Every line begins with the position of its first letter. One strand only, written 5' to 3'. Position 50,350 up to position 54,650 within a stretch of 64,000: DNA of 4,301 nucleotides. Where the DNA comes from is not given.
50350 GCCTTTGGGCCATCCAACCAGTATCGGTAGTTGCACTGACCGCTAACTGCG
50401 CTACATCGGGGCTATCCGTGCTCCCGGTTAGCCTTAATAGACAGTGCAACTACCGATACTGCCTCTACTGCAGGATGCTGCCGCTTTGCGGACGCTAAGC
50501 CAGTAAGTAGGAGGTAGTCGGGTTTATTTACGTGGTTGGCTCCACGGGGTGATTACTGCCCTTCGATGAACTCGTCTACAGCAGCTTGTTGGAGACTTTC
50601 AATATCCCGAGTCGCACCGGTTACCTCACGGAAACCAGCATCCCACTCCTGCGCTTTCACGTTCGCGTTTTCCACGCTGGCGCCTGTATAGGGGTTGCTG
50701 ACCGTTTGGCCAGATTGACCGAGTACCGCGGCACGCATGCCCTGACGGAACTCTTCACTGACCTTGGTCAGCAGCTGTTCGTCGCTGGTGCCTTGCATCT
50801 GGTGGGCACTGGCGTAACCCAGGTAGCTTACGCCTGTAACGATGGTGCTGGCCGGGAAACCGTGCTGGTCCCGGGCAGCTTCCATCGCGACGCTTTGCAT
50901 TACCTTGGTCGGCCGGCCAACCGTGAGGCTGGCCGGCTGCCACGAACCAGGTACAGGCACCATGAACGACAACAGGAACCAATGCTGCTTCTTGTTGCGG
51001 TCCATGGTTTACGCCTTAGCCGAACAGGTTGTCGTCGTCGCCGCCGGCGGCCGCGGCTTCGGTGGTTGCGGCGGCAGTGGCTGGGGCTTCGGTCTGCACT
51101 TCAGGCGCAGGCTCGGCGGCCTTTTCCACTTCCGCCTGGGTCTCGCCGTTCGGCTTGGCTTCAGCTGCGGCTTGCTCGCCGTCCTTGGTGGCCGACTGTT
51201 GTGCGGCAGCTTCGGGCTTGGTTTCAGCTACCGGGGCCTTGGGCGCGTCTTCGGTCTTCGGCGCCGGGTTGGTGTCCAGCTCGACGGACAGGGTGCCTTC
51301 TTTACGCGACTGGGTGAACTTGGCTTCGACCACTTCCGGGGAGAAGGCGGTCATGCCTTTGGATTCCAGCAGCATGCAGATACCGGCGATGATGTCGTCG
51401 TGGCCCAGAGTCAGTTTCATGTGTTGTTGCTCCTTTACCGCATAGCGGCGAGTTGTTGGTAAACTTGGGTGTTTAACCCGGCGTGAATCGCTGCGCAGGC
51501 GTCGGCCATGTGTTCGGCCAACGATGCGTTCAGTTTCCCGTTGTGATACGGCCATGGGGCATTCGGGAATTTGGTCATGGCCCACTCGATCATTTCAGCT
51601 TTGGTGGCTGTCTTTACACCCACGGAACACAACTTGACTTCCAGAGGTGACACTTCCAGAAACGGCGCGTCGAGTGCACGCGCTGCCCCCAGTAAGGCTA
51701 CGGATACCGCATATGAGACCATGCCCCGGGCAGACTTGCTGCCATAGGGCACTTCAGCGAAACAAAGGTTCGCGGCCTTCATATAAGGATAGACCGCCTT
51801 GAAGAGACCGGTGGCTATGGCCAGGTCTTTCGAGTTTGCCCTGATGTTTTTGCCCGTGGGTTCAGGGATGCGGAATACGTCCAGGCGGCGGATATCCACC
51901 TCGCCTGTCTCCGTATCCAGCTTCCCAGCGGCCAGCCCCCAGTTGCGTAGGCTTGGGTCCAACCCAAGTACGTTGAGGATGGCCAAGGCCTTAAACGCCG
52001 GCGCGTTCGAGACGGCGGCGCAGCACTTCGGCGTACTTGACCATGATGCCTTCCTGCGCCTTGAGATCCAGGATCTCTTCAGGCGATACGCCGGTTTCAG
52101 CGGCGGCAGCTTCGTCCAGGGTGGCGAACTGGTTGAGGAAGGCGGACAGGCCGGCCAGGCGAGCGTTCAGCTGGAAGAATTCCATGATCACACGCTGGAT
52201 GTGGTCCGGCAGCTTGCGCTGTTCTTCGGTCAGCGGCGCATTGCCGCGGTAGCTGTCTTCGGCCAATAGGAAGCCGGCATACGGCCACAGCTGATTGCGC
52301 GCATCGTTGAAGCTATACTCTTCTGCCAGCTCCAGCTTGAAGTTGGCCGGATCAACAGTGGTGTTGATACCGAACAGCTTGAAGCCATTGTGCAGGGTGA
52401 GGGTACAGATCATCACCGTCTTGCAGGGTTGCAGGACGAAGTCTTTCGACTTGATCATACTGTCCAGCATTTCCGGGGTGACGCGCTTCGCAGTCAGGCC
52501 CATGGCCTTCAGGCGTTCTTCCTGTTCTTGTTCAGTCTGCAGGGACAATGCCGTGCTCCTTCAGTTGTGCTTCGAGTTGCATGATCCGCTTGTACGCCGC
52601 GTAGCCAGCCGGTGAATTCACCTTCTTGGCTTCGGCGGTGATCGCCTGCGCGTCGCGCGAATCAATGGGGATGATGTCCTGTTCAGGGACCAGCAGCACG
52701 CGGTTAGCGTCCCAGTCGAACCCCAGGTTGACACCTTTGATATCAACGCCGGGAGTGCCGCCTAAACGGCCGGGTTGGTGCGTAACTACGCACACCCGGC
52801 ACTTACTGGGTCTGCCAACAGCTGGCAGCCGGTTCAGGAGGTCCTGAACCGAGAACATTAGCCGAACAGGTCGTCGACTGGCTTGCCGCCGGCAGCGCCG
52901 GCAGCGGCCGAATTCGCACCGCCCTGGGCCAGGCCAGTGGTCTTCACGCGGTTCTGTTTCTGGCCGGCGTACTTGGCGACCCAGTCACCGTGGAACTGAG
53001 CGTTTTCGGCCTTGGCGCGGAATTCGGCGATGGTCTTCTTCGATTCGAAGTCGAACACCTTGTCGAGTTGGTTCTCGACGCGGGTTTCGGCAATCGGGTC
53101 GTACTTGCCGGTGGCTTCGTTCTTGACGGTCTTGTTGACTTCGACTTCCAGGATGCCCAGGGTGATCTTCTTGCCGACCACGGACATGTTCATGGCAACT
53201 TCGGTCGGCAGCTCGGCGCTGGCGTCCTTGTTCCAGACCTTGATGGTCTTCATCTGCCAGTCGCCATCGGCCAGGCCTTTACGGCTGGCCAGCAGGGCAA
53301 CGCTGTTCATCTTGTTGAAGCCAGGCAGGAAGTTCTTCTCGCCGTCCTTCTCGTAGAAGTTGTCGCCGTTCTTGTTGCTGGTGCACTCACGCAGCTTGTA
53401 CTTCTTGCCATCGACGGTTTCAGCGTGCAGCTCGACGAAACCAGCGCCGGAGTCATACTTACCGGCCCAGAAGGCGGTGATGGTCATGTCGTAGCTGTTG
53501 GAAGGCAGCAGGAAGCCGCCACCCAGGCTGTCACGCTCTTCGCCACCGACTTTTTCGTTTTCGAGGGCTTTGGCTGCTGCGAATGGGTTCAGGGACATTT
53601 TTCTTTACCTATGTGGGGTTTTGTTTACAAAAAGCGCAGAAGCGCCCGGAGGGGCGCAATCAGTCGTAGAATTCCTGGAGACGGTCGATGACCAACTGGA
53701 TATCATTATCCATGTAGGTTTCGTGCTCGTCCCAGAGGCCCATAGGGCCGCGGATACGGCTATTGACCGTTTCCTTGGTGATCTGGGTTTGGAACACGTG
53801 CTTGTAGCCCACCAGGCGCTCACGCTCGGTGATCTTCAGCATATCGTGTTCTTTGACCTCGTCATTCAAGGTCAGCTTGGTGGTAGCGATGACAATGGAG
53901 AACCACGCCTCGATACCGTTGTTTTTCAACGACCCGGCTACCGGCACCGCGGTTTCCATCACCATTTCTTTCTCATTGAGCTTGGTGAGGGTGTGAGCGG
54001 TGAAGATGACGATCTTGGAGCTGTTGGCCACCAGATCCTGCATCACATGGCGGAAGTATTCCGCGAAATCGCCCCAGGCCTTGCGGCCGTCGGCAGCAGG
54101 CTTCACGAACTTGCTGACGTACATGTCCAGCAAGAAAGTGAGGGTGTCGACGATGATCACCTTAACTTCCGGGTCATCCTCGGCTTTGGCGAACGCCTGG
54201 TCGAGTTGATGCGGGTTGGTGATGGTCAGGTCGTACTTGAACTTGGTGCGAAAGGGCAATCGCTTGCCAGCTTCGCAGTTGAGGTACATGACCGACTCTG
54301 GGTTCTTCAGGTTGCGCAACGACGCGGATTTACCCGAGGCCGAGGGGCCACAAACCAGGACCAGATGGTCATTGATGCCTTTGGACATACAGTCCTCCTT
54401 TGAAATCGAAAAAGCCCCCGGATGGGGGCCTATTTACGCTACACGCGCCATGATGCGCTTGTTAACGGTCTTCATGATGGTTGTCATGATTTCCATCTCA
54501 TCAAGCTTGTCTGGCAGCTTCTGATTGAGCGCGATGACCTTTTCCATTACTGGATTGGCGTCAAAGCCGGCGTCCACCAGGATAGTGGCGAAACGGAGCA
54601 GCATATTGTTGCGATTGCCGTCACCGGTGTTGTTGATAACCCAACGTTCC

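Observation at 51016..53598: Two replication-module proteins share an SSB-style acidic C-terminal tip (-DDDNLFG and -VDDLFG)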

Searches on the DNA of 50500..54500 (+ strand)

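Call 4: search_dna_similar(query=window:50500-54500:+, collection=phages, mode=near, max_rows=25)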
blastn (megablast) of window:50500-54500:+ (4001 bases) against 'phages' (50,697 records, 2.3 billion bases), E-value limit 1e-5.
No match.

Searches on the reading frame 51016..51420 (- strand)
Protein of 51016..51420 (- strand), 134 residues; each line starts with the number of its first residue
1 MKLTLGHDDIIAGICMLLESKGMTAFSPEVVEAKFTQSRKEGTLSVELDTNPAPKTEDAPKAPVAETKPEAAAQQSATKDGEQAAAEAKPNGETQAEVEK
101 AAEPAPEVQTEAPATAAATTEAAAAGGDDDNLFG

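Call 5: search_protein_families(library=pfam, proteins=[window:51016-51420:-], max_evalue=0.1)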
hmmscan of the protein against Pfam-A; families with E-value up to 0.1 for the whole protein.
window:51016-51420:- (134 aa): 0 families

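Call 6: search_protein_families(library=phrogs, proteins=[window:51016-51420:-], max_evalue=0.01)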
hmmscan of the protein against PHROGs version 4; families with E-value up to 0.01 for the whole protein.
window:51016-51420:- (134 aa): 0 families

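Call 8: search_dna_similar(query=window:51016-51420:-, collection=phages, mode=protein, max_rows=40, max_evalue=1)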
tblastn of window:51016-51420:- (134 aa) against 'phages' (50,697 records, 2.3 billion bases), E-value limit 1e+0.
Records with a match: 6; places in all: 6; records where one place covers at least 80% of the query: 0.
Best place of each record, by identity: <60% 6.
By first word of the organism name: Pseudomonas 6.
By host as written in the record: Pseudomonas fluorescens CS1 2; Pseudomonas fluorescens 2; Pseudomonas sp. CT12 2.
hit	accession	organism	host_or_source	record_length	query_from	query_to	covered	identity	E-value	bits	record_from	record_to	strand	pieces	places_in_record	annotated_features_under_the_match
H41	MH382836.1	Pseudomonas phage phCDa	Pseudomonas fluorescens CS1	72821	1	85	63%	40.0%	1e-8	57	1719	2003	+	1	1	hypothetical protein (x2)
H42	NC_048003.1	Pseudomonas phage phCDa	Pseudomonas fluorescens CS1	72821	1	85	63%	40.0%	1e-8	57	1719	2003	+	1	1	hypothetical protein (x2)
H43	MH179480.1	Pseudomonas phage 98PfluR60PP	Pseudomonas fluorescens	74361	1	53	40%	39.6%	1e-4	46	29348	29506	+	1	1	hypothetical protein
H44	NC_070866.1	Pseudomonas phage 98PfluR60PP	Pseudomonas fluorescens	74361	1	53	40%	39.6%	1e-4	46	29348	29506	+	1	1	hypothetical protein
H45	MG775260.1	Pseudomonas phage Littlefix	Pseudomonas sp. CT12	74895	1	53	40%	34.0%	1e-2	40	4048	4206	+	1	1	hypothetical protein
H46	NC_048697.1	Pseudomonas phage Littlefix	Pseudomonas sp. CT12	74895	1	53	40%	34.0%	1e-2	40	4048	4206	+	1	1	hypothetical protein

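Call 13: get_annotated_region(hit=H41, flank=5000)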
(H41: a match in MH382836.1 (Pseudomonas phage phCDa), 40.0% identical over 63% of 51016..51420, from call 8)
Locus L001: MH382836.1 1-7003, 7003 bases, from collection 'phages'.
description: Pseudomonas phage phCDa, complete genome.
organism: Pseudomonas phage phCDa (NCBI taxid 2268587)
taxonomy: Viruses; Duplodnaviria; Heunggongvirae; Uroviricota; Caudoviricetes; Schitoviridae; Shizishanvirus; Shizishanvirus phCDa
host: Pseudomonas fluorescens CS1; source: soil; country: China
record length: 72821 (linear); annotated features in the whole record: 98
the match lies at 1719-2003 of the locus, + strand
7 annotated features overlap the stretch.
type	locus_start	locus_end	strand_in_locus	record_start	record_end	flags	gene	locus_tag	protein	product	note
CDS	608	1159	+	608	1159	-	-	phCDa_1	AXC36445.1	hypothetical protein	-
CDS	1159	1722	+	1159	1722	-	-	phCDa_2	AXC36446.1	hypothetical protein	gp46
CDS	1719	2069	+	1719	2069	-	-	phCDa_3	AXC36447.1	hypothetical protein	-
CDS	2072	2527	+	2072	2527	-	-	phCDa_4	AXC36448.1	hypothetical protein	-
CDS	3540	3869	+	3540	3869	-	-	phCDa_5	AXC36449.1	hypothetical protein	-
CDS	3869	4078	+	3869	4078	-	-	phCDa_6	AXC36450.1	hypothetical protein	-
CDS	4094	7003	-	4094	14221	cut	-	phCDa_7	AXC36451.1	virion RNA polymerase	-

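Call 14: get_annotated_region(hit=H43, flank=5000)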
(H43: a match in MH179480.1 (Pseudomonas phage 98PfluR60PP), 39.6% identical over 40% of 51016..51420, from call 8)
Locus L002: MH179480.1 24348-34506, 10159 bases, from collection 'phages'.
description: Pseudomonas phage 98PfluR60PP, complete genome.
organism: Pseudomonas phage 98PfluR60PP (NCBI taxid 2163965)
taxonomy: Viruses; Duplodnaviria; Heunggongvirae; Uroviricota; Caudoviricetes; Schitoviridae; Littlefixvirus; Littlefixvirus 98Pflur60pp
host: Pseudomonas fluorescens; source: -; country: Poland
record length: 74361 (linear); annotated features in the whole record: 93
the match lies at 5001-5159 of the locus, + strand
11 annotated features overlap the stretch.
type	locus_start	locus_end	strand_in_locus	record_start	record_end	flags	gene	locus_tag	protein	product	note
CDS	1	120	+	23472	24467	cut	-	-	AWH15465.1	hypothetical protein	-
CDS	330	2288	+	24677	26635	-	-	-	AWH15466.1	DNA primase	-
CDS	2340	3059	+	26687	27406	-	-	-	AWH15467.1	hypothetical protein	-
CDS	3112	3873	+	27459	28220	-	-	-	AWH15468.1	hypothetical protein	-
CDS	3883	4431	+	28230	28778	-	-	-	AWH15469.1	hypothetical protein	-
CDS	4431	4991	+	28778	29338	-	-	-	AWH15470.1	hypothetical protein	-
CDS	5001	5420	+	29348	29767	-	-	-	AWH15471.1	hypothetical protein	-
CDS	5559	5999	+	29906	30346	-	-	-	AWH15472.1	hypothetical protein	-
CDS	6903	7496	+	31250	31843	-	-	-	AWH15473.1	hypothetical protein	-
CDS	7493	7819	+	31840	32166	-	-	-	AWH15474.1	hypothetical protein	-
CDS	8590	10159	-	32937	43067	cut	-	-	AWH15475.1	RNA polymerase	-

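Call 18: get_annotated_region(hit=H45, flank=5000)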
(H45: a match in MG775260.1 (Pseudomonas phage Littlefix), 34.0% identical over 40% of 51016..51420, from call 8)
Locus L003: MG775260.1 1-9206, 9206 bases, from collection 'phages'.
description: Pseudomonas phage Littlefix, complete genome.
organism: Pseudomonas phage Littlefix (NCBI taxid 2079289)
taxonomy: Viruses; Duplodnaviria; Heunggongvirae; Uroviricota; Caudoviricetes; Schitoviridae; Littlefixvirus; Littlefixvirus littlefix
host: Pseudomonas sp. CT12; source: Plant compost; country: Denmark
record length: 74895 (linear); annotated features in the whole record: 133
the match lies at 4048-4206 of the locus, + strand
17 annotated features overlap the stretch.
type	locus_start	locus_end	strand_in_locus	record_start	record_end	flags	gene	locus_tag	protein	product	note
CDS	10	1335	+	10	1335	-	-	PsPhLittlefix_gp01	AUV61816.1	DNA primase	Gp1; orf1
regulatory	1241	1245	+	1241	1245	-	-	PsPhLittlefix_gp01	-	ribosome_binding_site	-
CDS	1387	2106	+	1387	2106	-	-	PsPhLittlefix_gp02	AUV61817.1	hypothetical protein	Gp2; orf2; N4 gp44-like protein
regulatory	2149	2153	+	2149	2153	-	-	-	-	ribosome_binding_site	-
CDS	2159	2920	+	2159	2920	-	-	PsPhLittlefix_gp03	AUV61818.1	hypothetical protein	Gp3; orf3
CDS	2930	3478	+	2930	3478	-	-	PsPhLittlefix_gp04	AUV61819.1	hypothetical protein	Gp4; orf4; gene 66 protein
CDS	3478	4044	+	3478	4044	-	-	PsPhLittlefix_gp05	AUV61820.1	hypothetical protein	Gp5; orf5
CDS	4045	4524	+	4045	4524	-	-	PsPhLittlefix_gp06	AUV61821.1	hypothetical protein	Gp6; orf6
CDS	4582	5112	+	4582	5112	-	-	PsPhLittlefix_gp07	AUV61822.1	hypothetical protein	Gp7; orf7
CDS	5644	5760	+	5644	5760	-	-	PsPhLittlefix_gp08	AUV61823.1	hypothetical protein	Gp8; orf8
regulatory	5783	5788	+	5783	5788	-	-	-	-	ribosome_binding_site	-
regulatory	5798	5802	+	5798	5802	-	-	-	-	ribosome_binding_site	-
regulatory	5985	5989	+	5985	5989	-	-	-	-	ribosome_binding_site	-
CDS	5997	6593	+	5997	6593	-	-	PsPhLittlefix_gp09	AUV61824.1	hypothetical protein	Gp9; orf9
CDS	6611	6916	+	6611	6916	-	-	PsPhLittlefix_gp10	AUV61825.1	hypothetical protein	Gp10; orf10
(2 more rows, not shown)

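Call 28: find_related_loci(query=window:51016-51420:-, collection=viral_contigs, flank=6000)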
Query window:51016-51420:- (134 aa) in viral_contigs; peptide patterns used: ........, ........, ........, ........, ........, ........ (x = any residue, [..] = any of these).
13 stretches matched a pattern; 1 encode a relative of the query (tblastn E <= 1e-3); 1 distinct loci.
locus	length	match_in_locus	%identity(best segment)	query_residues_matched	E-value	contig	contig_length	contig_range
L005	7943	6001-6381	36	1-133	5e-10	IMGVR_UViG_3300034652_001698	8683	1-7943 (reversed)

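Call 58: search_protein_families(library=phrogs, proteins=[window:51016-51420:-], max_evalue=1)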
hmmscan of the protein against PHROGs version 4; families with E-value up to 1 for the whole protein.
window:51016-51420:- (134 aa): 1 family
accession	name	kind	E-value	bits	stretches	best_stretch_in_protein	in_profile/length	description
phrog_36699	-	unknown function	0.5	12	1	1-36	1-34/109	-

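Call 60: predict_structure(alignment_id=A3)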
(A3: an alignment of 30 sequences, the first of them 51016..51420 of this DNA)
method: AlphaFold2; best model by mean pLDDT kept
length: 134 residues; sequences in the alignment: 30
mean_pLDDT: 65.9   pTM: 0.34
mean pLDDT of the five models: 65.9, 65.9, 63.7, 63.5, 63.2
residues with pLDDT >= 90: 7; 70-90: 45; 50-70: 58; < 50: 24
segments of 3 or more residues with pLDDT < 50: 84-88, 90-95, 99-103
pLDDT, mean of each block of 10 residues (from residue 1): 84 88 74 86 84 59 63 60 48 47 54 50 57 70
secondary structure, 60 per line:
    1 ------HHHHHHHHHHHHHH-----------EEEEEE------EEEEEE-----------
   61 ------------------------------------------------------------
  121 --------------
elements in order: H7-20 E32-37 E44-49

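Call 67: fold_search(model_id=the predicted structure, library=viral)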
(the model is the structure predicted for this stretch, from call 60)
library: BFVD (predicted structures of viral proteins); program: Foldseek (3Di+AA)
matches with E <= 10: 214; with E <= 0.001: 2
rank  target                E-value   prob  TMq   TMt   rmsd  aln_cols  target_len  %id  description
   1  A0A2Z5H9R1            3.5e-06  1.00  0.36  0.41  22.2       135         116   38  Uncharacterized protein [Pseudomonas phage phCDa]
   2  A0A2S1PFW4            2.4e-04  1.00  0.38  0.37  18.4       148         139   30  Uncharacterized protein [Pseudomonas phage 98PfluR60PP]
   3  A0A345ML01            3.8e-02  0.80  0.29  0.25  22.3       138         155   22  (no name in the UniProt tables at hand)
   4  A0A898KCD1            6.4e-02  0.90  0.31  0.29  10.2       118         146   24  Uncharacterized protein [Salmonella phage vB_SalP_TR2]
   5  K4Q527                7.9e-02  0.60  0.29  0.16  33.0       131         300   20  Uncharacterized protein [Roseovarius Plymouth podovirus 1]
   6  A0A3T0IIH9            8.4e-02  0.77  0.29  0.22  15.1       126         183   21  Uncharacterized protein [Vibrio virus vB_VspP_SBP1]
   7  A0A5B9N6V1            1.2e-01  0.54  0.28  0.27  17.3       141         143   21  Uncharacterized protein [Stenotrophomonas phage Pokken]
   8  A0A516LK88            1.2e-01  0.75  0.36  0.21  13.5       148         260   22  (no name in the UniProt tables at hand)
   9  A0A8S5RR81            2.0e-01  0.57  0.29  0.18  28.6       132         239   14  Endodeoxyribonuclease RusA [Podoviridae sp. ctXdu7]
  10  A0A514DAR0            4.6e-01  0.28  0.14  0.21  12.3        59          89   15  Uncharacterized protein [Leviviridae sp.]
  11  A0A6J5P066            5.7e-01  0.21  0.15  0.32  13.8        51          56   14  Uncharacterized protein [uncultured Caudovirales phage]
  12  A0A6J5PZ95            6.0e-01  0.28  0.22  0.33   9.5        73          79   12  Uncharacterized protein [uncultured Caudovirales phage]
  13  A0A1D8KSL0            6.9e-01  0.09  0.15  0.15  18.3        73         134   18  Uncharacterized protein [Synechococcus phage S-WAM1]
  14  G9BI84                7.4e-01  0.35  0.23  0.20   7.8        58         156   14  Pol protein (Fragment) [Human immunodeficiency virus type 1]
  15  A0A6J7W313            7.9e-01  0.23  0.22  0.35  13.9        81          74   22  Uncharacterized protein [uncultured Caudovirales phage]
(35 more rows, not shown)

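Call 107: search_protein_representatives(alignment_id=A3)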
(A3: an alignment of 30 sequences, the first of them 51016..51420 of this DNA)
Query: 30 sequences, 95 profile positions. Proteins with E-value up to 0.001 (for the whole library): 3039; up to 1e-10: 1203; up to 1e-30: 0. The best 150 are listed.
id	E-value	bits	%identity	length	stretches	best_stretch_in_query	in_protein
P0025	6.3e-29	116.7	-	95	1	1-95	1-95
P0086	1.5e-27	112.2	-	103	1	1-95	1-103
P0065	1.5e-27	112.2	-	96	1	1-95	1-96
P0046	2.0e-27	111.9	-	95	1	1-95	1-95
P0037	7.5e-27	110.0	-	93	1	1-95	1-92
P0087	1.2e-26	109.4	-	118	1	1-95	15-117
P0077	1.5e-26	109.1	-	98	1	1-95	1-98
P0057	1.6e-26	109.0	-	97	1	1-95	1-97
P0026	2.1e-26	108.6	-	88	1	1-95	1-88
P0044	2.1e-26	108.6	-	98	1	1-95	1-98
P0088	2.3e-26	108.5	-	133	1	1-94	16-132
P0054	3.4e-26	107.9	-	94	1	1-95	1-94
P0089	6.4e-26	107.0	-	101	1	1-95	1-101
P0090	8.5e-26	106.6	-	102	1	1-95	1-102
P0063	1.1e-25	106.3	-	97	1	1-95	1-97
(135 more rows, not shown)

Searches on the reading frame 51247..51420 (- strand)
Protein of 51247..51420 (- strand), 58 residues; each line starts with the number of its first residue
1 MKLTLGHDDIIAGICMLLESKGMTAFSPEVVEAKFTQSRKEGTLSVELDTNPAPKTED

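Call 26: find_homologous_proteins(query=window:51247-51420:-, max_evalue=0.01)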
Query seq(58 aa): no candidate shares three 5-residue words with the query. No homologue found.

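Call 52: find_homologous_proteins(query=A2, max_evalue=0.001)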
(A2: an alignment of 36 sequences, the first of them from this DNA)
Query A2 (36 sequences) (56 aa, profile of the alignment): 62 proteins with E <= 0.001 among 122 candidates.
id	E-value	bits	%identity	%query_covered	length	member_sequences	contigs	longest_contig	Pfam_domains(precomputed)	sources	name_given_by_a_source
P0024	1.5e-22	97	-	-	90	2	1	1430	-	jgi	jgi:hypothetical protein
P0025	2.8e-22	96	28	96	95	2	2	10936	-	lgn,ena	-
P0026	2.8e-22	96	-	-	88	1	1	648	-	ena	-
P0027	3.4e-22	96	-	-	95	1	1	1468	-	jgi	jgi:hypothetical protein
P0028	6.1e-22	95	-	-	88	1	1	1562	-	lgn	-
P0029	1.9e-21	93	23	95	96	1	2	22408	-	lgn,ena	-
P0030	1.9e-21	93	-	-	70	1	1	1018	-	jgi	jgi:hypothetical protein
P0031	2.4e-21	93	-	-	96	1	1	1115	-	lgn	-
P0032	4.6e-21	92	-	-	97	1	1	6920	-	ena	-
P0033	4.8e-21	92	-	-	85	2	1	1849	-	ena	-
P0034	5.4e-21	92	-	-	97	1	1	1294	-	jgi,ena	-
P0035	6.2e-21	91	23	86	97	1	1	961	-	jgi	jgi:MarR-like DNA-binding transcriptional regulator SgrR of sgrS sRNA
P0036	1.6e-20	90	27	46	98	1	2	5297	-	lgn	-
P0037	3.4e-20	89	26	96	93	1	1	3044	-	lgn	-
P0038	4.0e-20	89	-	-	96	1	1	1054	-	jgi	jgi:hypothetical protein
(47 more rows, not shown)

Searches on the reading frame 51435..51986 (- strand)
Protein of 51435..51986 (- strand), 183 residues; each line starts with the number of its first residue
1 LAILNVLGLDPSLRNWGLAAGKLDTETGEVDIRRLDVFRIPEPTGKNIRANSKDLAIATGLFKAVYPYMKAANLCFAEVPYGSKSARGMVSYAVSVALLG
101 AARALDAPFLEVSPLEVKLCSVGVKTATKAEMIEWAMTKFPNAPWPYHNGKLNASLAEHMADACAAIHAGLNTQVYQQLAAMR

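Call 5: search_protein_families(library=pfam, proteins=[window:51435-51986:-], max_evalue=0.1)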
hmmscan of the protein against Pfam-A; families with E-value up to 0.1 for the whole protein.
window:51435-51986:- (183 aa): 0 families

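Call 6: search_protein_families(library=phrogs, proteins=[window:51435-51986:-], max_evalue=0.01)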
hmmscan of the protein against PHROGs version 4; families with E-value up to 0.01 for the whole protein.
window:51435-51986:- (183 aa): 2 families
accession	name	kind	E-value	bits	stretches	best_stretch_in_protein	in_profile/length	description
phrog_159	-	DNA, RNA and nucleotide metabolism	4.3e-32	112.4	1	4-182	88-258/330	RuvC-like Holliday junction resolvase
phrog_18320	-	unknown function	2.1e-30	106.3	1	51-179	2-130/137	-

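Call 79: search_protein_families(library=pfam, proteins=[window:51435-51986:-], max_evalue=0.1)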
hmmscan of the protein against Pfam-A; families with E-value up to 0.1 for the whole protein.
window:51435-51986:- (183 aa): 0 families

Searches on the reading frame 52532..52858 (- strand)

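Call 5: search_protein_families(library=pfam, proteins=[window:52532-52858:-], max_evalue=0.1)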
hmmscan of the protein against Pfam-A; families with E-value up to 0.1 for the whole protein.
window:52532-52858:- (108 aa): 0 families

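Call 6: search_protein_families(library=phrogs, proteins=[window:52532-52858:-], max_evalue=0.01)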
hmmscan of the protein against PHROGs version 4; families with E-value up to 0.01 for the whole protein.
window:52532-52858:- (108 aa): 3 families
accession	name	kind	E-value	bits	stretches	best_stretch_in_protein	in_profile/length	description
phrog_6026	-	unknown function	2.6e-13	51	1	20-100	29-111/121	-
phrog_23894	-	unknown function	0.0028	18.4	1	27-62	35-69/76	-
phrog_12566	-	unknown function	0.0073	17.6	1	3-60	3-59/133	-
